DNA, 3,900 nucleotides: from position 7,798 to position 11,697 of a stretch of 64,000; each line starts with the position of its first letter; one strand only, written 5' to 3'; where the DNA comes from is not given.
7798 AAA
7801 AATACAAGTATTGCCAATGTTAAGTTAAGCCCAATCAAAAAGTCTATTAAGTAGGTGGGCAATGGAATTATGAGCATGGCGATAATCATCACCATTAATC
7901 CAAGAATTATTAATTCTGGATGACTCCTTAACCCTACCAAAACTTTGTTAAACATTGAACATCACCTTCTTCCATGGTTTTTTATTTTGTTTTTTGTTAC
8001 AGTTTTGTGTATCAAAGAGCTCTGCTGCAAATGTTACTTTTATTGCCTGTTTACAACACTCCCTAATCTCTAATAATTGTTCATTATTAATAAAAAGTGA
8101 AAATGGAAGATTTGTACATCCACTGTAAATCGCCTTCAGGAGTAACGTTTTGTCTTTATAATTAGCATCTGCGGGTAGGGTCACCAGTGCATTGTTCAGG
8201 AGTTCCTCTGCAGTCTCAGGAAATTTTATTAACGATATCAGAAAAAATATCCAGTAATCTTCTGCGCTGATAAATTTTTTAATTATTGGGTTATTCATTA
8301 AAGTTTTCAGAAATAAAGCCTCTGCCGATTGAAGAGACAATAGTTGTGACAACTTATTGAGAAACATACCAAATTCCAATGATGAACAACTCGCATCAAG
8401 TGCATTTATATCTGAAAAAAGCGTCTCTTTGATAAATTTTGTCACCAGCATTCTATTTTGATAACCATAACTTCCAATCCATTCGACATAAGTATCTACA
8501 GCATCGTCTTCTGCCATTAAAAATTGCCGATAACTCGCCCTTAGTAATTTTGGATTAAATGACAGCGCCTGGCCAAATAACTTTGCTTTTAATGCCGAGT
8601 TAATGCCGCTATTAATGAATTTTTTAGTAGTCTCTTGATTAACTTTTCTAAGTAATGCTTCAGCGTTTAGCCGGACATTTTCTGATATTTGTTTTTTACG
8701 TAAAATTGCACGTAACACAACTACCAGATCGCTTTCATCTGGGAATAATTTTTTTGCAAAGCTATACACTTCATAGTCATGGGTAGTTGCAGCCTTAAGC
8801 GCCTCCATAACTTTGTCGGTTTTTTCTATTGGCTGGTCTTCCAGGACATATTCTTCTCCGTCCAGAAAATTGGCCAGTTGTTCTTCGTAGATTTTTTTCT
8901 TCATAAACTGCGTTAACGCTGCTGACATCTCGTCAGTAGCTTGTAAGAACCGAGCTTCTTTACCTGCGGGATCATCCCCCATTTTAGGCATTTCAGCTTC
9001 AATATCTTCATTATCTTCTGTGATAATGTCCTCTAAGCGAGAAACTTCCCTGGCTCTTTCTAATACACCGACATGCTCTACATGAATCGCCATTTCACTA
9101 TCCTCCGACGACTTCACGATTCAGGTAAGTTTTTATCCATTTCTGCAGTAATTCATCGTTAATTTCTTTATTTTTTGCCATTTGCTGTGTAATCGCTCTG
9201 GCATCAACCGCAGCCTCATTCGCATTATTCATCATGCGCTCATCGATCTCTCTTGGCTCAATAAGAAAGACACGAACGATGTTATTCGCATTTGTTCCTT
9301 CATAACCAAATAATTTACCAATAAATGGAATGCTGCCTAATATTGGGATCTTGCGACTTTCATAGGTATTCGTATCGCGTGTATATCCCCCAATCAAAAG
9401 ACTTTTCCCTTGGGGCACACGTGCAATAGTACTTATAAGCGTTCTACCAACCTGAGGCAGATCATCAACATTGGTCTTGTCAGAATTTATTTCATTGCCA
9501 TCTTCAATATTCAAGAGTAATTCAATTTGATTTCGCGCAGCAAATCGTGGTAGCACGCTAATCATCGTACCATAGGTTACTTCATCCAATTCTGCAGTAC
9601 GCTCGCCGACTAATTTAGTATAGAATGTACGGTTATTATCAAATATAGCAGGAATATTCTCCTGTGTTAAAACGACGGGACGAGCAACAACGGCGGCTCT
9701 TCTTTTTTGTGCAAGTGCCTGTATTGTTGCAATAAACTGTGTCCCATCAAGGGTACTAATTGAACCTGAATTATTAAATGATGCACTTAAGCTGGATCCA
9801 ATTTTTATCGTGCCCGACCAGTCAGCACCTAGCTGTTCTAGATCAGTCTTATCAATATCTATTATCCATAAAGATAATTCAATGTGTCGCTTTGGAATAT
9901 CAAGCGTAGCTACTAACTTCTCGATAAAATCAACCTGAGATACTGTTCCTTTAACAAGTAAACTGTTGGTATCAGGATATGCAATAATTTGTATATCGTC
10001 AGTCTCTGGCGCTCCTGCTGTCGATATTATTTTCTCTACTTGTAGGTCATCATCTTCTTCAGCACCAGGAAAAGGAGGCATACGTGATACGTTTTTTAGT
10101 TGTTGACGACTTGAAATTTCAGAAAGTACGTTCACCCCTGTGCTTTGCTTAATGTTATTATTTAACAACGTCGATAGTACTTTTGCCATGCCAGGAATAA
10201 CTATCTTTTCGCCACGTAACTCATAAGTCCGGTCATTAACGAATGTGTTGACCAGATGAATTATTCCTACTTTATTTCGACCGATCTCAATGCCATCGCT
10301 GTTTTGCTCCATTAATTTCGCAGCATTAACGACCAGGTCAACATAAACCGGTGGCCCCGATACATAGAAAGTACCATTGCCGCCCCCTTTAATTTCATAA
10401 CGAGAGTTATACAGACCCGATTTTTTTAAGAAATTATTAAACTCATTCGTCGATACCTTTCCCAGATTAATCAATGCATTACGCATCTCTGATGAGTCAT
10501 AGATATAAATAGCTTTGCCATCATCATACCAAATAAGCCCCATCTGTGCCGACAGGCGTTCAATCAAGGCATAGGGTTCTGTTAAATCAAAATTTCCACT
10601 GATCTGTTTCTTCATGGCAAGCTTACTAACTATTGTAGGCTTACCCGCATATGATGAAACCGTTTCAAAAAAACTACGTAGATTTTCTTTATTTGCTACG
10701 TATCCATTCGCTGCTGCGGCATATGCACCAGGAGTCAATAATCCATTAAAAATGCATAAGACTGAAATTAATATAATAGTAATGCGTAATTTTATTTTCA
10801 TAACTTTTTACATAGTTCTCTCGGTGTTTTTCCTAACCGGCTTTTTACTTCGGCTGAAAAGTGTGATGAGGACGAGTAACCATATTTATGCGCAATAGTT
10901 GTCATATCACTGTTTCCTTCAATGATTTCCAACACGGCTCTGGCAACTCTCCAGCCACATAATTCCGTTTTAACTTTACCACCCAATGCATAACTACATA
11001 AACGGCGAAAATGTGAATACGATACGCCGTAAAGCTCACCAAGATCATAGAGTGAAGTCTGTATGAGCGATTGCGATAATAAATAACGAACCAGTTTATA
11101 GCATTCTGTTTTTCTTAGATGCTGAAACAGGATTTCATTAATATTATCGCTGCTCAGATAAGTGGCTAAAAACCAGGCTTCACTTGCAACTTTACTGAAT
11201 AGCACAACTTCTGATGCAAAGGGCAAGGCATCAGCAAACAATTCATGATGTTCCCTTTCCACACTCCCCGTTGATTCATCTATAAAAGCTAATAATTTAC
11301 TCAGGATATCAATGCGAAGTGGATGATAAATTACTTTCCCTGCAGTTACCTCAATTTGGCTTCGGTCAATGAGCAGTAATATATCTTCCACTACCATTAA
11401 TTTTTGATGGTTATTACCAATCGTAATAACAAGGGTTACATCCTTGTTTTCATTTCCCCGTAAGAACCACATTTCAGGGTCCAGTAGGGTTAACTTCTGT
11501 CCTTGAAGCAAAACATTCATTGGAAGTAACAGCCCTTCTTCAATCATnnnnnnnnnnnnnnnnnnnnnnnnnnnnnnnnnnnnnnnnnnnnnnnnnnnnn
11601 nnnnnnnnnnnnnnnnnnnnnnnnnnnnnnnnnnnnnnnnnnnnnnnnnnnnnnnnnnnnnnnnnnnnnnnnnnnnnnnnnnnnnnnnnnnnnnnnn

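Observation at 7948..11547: Regulator, secretin and gatekeeper genes remain intact in an otherwise dead T3SS locus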

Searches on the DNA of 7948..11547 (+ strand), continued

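Call 9: search_dna_similar(query=window:7948-11547:+, collection=ecoli_genomes, mode=near, max_rows=60, rows=spread)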
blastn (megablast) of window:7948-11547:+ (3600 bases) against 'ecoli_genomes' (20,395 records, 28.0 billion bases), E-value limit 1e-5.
Records with a match: 1312; places in all: 1314; records where one place covers at least 80% of the query: 979.
Genomes with a match: 1312 of 5426; with a place that covers at least 80% of the query: 979. Places per genome that has any: lowest 1, median 1, highest 2. On chromosomes: 1314 places; on plasmids: 0.
Best place of each record, by identity: >=99% 724; 95-99% 588.
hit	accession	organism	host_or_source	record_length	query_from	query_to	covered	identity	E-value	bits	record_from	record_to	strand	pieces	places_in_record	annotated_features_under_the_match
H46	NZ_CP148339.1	Escherichia coli strain Z1323HEC0422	Homo sapiens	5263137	1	3600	100%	100.0%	0e+0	6643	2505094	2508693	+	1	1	sctC: type III secretion system outer membrane ring subunit SctC | YopN/LcrE/InvE/MxiC type III secretion system gatekeeper | helix-turn-helix domain-containing protein | EscV/YscV/HrcV family type III secretion system export apparatus ...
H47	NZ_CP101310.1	Escherichia coli strain 99-3311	Homo sapiens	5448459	1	3600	100%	99.9%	0e+0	6637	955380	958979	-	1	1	sctC: type III secretion system outer membrane ring subunit SctC | YopN/LcrE/InvE/MxiC type III secretion system gatekeeper | eivF: type III secretion system transcriptional regulator EivF | EscV/YscV/HrcV family type III secretion system export apparatus ...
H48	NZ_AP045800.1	Escherichia coli strain 23CRST031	Homo sapiens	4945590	1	3600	100%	99.6%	0e+0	6571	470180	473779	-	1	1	sctC: type III secretion system outer membrane ring subunit SctC | YopN/LcrE/InvE/MxiC type III secretion system gatekeeper | eivF: type III secretion system transcriptional regulator EivF | EscV/YscV/HrcV family type III secretion system export apparatus ...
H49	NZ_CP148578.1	Escherichia coli strain Z1322HEC0005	Homo sapiens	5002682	1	3600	100%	99.4%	0e+0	6532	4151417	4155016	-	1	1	sctC: type III secretion system outer membrane ring subunit SctC | YopN/LcrE/InvE/MxiC type III secretion system gatekeeper | helix-turn-helix domain-containing protein | EscV/YscV/HrcV family type III secretion system export apparatus ...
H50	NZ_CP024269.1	Escherichia coli strain F8111-1SC3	missing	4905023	1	3600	100%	99.3%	0e+0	6499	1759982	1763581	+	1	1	sctC: type III secretion system outer membrane ring subunit SctC | YopN/LcrE/InvE/MxiC type III secretion system gatekeeper | helix-turn-helix domain-containing protein | EscV/YscV/HrcV family type III secretion system export apparatus ...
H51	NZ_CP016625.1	Escherichia coli O157:H7 strain FRIK944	Bos taurus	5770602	1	3600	100%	99.2%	0e+0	6493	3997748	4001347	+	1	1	sctC: type III secretion system outer membrane ring subunit SctC | YopN/LcrE/InvE/MxiC type III secretion system gatekeeper | helix-turn-helix domain-containing protein | EscV/YscV/HrcV family type III secretion system export apparatus ...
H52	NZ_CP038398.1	Escherichia coli O157:H7 strain DEC4E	Homo sapiens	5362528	1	3600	100%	99.2%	0e+0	6493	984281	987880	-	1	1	sctC: type III secretion system outer membrane ring subunit SctC | YopN/LcrE/InvE/MxiC type III secretion system gatekeeper | helix-turn-helix domain-containing protein | EscV/YscV/HrcV family type III secretion system export apparatus ...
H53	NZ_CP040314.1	Escherichia coli strain MA11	meat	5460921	1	3600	100%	99.2%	0e+0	6493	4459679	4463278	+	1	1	sctC: type III secretion system outer membrane ring subunit SctC | YopN/LcrE/InvE/MxiC type III secretion system gatekeeper | helix-turn-helix domain-containing protein | EscV/YscV/HrcV family type III secretion system export apparatus ...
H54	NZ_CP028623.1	Escherichia coli strain 138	cattle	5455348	1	3600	100%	99.2%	0e+0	6493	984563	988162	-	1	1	sctC: type III secretion system outer membrane ring subunit SctC | YopN/LcrE/InvE/MxiC type III secretion system gatekeeper | helix-turn-helix domain-containing protein | EscV/YscV/HrcV family type III secretion system export apparatus ...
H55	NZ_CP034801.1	Escherichia coli strain 2010C-3142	missing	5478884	1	3600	100%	99.2%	0e+0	6493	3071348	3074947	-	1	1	sctC: type III secretion system outer membrane ring subunit SctC | YopN/LcrE/InvE/MxiC type III secretion system gatekeeper | eivF: type III secretion system transcriptional regulator EivF | EscV/YscV/HrcV family type III secretion system export apparatus ...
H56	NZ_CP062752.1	Escherichia coli O157:H7 strain Z910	Bovine Faeces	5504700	1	3600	100%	99.2%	0e+0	6493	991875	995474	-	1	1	sctC: type III secretion system outer membrane ring subunit SctC | YopN/LcrE/InvE/MxiC type III secretion system gatekeeper | helix-turn-helix domain-containing protein | EscV/YscV/HrcV family type III secretion system export apparatus ...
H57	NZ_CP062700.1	Escherichia coli O157:H7 strain Z1835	Bovine Faeces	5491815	1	3600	100%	99.2%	0e+0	6493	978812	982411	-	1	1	sctC: type III secretion system outer membrane ring subunit SctC | YopN/LcrE/InvE/MxiC type III secretion system gatekeeper | helix-turn-helix domain-containing protein | EscV/YscV/HrcV family type III secretion system export apparatus ...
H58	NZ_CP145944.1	Escherichia coli PA2 strain PA2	-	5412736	1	3600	100%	99.2%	0e+0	6493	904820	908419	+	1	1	sctC: type III secretion system outer membrane ring subunit SctC | YopN/LcrE/InvE/MxiC type III secretion system gatekeeper | helix-turn-helix domain-containing protein | EscV/YscV/HrcV family type III secretion system export apparatus ...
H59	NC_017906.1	Escherichia coli Xuzhou21 strain Xuzhou21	-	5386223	1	3600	100%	99.2%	0e+0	6488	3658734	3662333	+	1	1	sctC: type III secretion system outer membrane ring subunit SctC | YopN/LcrE/InvE/MxiC type III secretion system gatekeeper | helix-turn-helix domain-containing protein | EscV/YscV/HrcV family type III secretion system export apparatus ...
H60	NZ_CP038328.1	Escherichia coli O157:H7 strain NE 1092-2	cattle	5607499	1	3600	100%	99.2%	0e+0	6488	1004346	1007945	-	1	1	sctC: type III secretion system outer membrane ring subunit SctC | YopN/LcrE/InvE/MxiC type III secretion system gatekeeper | helix-turn-helix domain-containing protein | EscV/YscV/HrcV family type III secretion system export apparatus ...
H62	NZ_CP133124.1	Escherichia coli O157:H7 strain PNUSAE146742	missing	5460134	1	3600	100%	99.2%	0e+0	6488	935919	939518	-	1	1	sctC: type III secretion system outer membrane ring subunit SctC | YopN/LcrE/InvE/MxiC type III secretion system gatekeeper | eivF: type III secretion system transcriptional regulator EivF | EscV/YscV/HrcV family type III secretion system export apparatus ...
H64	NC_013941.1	Escherichia coli O55:H7 str. CB9615 strain CB9615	Homo sapiens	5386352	1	3600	100%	98.9%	0e+0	6431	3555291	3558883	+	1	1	sctC: type III secretion system outer membrane ring subunit SctC | YopN/LcrE/InvE/MxiC type III secretion system gatekeeper | helix-turn-helix domain-containing protein | EscV/YscV/HrcV family type III secretion system export apparatus ...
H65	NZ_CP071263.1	Escherichia coli strain MEI003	Outdoors environment of a veterinary ...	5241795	1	3600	100%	97.5%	0e+0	6150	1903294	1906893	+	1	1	sctC: type III secretion system outer membrane ring subunit SctC | YopN/LcrE/InvE/MxiC type III secretion system gatekeeper | helix-turn-helix domain-containing protein | EscV/YscV/HrcV family type III secretion system export apparatus ...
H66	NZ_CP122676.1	Escherichia coli strain ETEC4070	Sus scrofa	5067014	1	3600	100%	97.5%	0e+0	6144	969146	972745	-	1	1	sctC: type III secretion system outer membrane ring subunit SctC | YopN/LcrE/InvE/MxiC type III secretion system gatekeeper | helix-turn-helix domain-containing protein | EscV/YscV/HrcV family type III secretion system export apparatus ...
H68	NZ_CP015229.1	Escherichia coli strain 06-00048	alfalfa sprout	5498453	1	3600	100%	97.4%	0e+0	6128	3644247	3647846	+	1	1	sctC: type III secretion system outer membrane ring subunit SctC | YopN/LcrE/InvE/MxiC type III secretion system gatekeeper | helix-turn-helix domain-containing protein | EscV/YscV/HrcV family type III secretion system export apparatus ...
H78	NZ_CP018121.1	Escherichia coli strain MRSN346355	Homo sapiens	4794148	1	3600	100%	97.3%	0e+0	6117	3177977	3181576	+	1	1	sctC: type III secretion system outer membrane ring subunit SctC | YopN/LcrE/InvE/MxiC type III secretion system gatekeeper | helix-turn-helix domain-containing protein | EscV/YscV/HrcV family type III secretion system export apparatus ...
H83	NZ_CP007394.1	Escherichia coli strain ST2747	-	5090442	1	3600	100%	97.3%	0e+0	6109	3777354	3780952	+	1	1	sctC: type III secretion system outer membrane ring subunit SctC | YopN/LcrE/InvE/MxiC type III secretion system gatekeeper | helix-turn-helix domain-containing protein | EscV/YscV/HrcV family type III secretion system export apparatus ...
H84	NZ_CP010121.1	Escherichia coli strain C4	cow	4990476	1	3600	100%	97.1%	0e+0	6078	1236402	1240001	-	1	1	sctC: type III secretion system outer membrane ring subunit SctC | YopN/LcrE/InvE/MxiC type III secretion system gatekeeper | helix-turn-helix domain-containing protein | EscV/YscV/HrcV family type III secretion system export apparatus ...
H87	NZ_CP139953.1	Escherichia coli strain Nord1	Homo sapiens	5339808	1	3600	100%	97.1%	0e+0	6072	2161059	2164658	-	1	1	sctC: type III secretion system outer membrane ring subunit SctC | YopN/LcrE/InvE/MxiC type III secretion system gatekeeper | helix-turn-helix domain-containing protein | EscV/YscV/HrcV family type III secretion system export apparatus ...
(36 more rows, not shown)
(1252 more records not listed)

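Call 17: get_annotated_region(hit=H48, flank=4000)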
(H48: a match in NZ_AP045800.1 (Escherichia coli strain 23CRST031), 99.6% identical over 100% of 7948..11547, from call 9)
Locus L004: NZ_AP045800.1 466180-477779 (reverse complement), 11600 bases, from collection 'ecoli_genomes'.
description: Escherichia coli strain 23CRST031 chromosome, complete genome
organism: Escherichia coli strain 23CRST031 (NCBI taxid 562)
replicon: chromosome; assembly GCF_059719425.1
host: Homo sapiens; source: feces; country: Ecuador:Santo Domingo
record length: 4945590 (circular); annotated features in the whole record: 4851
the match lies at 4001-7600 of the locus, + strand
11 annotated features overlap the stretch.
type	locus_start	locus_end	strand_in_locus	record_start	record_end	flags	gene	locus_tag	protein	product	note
CDS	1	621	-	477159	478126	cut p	-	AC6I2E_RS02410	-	IS5-like element IS903B family transposase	frameshifted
CDS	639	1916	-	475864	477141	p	sctN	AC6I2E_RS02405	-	type III secretion system ATPase SctN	internal stop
CDS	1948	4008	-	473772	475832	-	-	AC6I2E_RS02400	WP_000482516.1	EscV/YscV/HrcV family type III secretion system export apparatus protein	-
CDS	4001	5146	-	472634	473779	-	-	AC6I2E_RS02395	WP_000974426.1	YopN/LcrE/InvE/MxiC type III secretion system gatekeeper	-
CDS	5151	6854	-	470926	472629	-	sctC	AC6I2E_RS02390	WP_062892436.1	type III secretion system outer membrane ring subunit SctC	-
CDS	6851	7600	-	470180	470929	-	eivF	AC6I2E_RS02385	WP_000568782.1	type III secretion system transcriptional regulator EivF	-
CDS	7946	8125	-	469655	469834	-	-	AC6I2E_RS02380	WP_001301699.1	GhoT/OrtT family toxin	-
CDS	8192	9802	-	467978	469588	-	-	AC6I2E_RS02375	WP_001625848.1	glycoside hydrolase family 15 protein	-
tRNA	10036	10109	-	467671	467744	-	-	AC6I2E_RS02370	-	tRNA-Gly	-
CDS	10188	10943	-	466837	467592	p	actS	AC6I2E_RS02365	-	amidase activator ActS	internal stop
CDS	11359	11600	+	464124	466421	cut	xdhA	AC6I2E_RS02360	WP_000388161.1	xanthine dehydrogenase molybdenum-binding subunit XdhA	-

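Call 18: get_annotated_region(hit=H49, flank=4000)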
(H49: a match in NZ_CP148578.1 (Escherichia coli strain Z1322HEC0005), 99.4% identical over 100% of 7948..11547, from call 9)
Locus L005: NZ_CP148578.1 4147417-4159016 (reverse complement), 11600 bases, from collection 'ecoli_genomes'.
description: Escherichia coli strain Z1322HEC0005 chromosome, complete genome
organism: Escherichia coli strain Z1322HEC0005 (NCBI taxid 562)
replicon: chromosome; assembly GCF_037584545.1
host: Homo sapiens; source: -; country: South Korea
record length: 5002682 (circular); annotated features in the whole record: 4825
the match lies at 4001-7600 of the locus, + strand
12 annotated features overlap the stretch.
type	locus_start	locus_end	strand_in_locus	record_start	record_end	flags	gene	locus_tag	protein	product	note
CDS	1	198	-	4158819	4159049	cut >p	-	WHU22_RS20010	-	type III secretion protein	incomplete; partial in the middle of a contig; missing C-terminus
CDS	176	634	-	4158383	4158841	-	-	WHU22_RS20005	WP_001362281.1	type III secretion protein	-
CDS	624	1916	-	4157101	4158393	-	sctN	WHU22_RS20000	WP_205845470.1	type III secretion system ATPase SctN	-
CDS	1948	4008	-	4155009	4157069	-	-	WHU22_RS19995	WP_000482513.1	EscV/YscV/HrcV family type III secretion system export apparatus protein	-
CDS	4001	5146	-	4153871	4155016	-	-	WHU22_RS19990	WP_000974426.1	YopN/LcrE/InvE/MxiC type III secretion system gatekeeper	-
CDS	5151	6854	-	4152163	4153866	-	sctC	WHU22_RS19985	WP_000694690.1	type III secretion system outer membrane ring subunit SctC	-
CDS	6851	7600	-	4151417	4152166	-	-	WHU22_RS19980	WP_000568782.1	helix-turn-helix domain-containing protein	-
CDS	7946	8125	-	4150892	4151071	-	-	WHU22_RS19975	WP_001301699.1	GhoT/OrtT family toxin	-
CDS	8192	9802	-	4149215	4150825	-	-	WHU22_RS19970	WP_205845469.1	glycoside hydrolase family 15 protein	-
tRNA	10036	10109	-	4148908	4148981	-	-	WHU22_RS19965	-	tRNA-Gly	-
CDS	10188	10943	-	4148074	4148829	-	actS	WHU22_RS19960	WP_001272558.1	amidase activator ActS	-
CDS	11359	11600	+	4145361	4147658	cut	xdhA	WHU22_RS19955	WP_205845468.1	xanthine dehydrogenase molybdenum-binding subunit XdhA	-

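Call 19: get_annotated_region(hit=H50, flank=4000)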
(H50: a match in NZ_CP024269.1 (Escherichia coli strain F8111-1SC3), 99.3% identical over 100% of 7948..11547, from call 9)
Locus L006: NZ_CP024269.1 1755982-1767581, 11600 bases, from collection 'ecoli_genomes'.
description: Escherichia coli strain F8111-1SC3 chromosome, complete genome
organism: Escherichia coli strain F8111-1SC3 (NCBI taxid 562)
replicon: chromosome; assembly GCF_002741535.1
host: missing; source: missing; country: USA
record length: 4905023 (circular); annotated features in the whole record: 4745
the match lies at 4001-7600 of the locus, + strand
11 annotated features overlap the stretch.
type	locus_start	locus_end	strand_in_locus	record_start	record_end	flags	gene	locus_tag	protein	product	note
CDS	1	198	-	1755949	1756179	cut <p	-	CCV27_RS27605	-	type III secretion protein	incomplete; partial in the middle of a contig; missing C-terminus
CDS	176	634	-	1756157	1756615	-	-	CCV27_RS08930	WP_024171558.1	type III secretion protein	-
CDS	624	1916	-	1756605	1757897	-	sctN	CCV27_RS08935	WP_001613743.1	type III secretion system ATPase SctN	-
CDS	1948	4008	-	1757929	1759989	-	-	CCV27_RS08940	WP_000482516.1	EscV/YscV/HrcV family type III secretion system export apparatus protein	-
CDS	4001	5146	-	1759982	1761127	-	-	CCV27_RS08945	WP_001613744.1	YopN/LcrE/InvE/MxiC type III secretion system gatekeeper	-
CDS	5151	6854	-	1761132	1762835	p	sctC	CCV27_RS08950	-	type III secretion system outer membrane ring subunit SctC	internal stop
CDS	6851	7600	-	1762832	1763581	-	-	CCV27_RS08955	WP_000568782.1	helix-turn-helix domain-containing protein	-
CDS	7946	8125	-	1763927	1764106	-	-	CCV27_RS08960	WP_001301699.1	GhoT/OrtT family toxin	-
CDS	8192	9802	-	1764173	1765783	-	-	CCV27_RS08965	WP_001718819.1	glycoside hydrolase family 15 protein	-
CDS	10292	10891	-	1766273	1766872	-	-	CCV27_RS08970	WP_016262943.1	hypothetical protein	-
CDS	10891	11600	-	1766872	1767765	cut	-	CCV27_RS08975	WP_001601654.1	DUF4747 family protein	-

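Call 20: get_annotated_region(hit=H51, flank=4000)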
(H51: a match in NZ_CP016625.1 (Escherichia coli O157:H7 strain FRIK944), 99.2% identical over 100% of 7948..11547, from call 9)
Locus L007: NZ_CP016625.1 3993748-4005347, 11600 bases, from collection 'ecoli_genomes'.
description: Escherichia coli O157:H7 strain FRIK944 chromosome, complete genome
organism: Escherichia coli O157:H7 strain FRIK944 (NCBI taxid 83334)
replicon: chromosome; assembly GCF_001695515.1
host: Bos taurus; source: calf feces; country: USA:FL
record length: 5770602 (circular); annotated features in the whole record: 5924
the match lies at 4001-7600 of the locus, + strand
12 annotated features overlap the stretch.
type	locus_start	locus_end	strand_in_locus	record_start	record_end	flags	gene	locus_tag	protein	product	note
CDS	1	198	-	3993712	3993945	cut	-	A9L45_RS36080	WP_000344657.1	hypothetical protein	-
CDS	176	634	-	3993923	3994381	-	-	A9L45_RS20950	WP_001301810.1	type III secretion protein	-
CDS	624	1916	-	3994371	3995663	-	sctN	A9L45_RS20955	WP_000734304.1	type III secretion system ATPase SctN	-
CDS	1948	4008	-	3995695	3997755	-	-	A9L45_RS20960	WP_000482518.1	EscV/YscV/HrcV family type III secretion system export apparatus protein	-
CDS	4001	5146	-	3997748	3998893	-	-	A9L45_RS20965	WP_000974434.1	YopN/LcrE/InvE/MxiC type III secretion system gatekeeper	-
CDS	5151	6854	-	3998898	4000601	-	sctC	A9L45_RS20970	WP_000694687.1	type III secretion system outer membrane ring subunit SctC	-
CDS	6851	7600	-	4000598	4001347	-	-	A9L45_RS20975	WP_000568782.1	helix-turn-helix domain-containing protein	-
CDS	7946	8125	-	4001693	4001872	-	-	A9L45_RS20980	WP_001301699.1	GhoT/OrtT family toxin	-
CDS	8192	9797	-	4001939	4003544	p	-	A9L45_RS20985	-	glycoside hydrolase family 15 protein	frameshifted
tRNA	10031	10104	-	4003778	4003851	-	-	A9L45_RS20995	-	tRNA-Gly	-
CDS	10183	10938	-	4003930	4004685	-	actS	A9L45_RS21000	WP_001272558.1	amidase activator ActS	-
CDS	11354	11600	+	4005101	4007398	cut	xdhA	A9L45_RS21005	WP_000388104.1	xanthine dehydrogenase molybdenum-binding subunit XdhA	-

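Call 21: get_annotated_region(hit=H64, flank=4000)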
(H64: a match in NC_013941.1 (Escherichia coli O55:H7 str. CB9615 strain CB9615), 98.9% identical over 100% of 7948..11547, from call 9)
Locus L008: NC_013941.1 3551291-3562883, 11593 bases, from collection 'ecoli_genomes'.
description: Escherichia coli O55:H7 str. CB9615, complete sequence
organism: Escherichia coli O55:H7 str. CB9615 strain CB9615 (NCBI taxid 701177)
replicon: chromosome; assembly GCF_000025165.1
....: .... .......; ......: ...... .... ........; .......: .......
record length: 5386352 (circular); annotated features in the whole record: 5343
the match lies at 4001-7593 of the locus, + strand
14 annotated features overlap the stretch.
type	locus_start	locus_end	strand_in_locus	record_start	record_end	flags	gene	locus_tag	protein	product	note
CDS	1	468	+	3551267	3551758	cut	-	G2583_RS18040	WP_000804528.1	hypothetical protein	-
CDS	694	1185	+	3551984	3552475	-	ygeG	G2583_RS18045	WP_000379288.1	tetratricopeptide repeat protein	-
CDS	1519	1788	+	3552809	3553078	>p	-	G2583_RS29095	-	winged helix-turn-helix domain-containing protein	incomplete; partial in the middle of a contig; missing C-terminus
CDS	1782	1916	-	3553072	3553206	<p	-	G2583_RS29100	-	ATP synthase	incomplete; partial in the middle of a contig; missing C-terminus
CDS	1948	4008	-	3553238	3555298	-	-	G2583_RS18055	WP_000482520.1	EscV/YscV/HrcV family type III secretion system export apparatus protein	-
CDS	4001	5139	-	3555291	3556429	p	-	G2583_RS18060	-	YopN/LcrE/InvE/MxiC type III secretion system gatekeeper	frameshifted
CDS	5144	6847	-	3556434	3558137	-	sctC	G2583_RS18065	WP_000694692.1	type III secretion system outer membrane ring subunit SctC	-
CDS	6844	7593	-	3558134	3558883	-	-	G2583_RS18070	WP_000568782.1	helix-turn-helix domain-containing protein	-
CDS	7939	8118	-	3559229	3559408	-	-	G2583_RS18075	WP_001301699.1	GhoT/OrtT family toxin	-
CDS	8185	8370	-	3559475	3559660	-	-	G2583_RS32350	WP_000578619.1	hypothetical protein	-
CDS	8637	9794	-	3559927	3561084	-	-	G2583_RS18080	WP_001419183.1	glycoside hydrolase family 15 protein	-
tRNA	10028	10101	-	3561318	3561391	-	-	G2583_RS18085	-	tRNA-Gly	-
CDS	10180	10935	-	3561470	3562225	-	actS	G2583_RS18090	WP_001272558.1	amidase activator ActS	-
CDS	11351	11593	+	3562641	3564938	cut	xdhA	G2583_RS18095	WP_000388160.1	xanthine dehydrogenase molybdenum-binding subunit XdhA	-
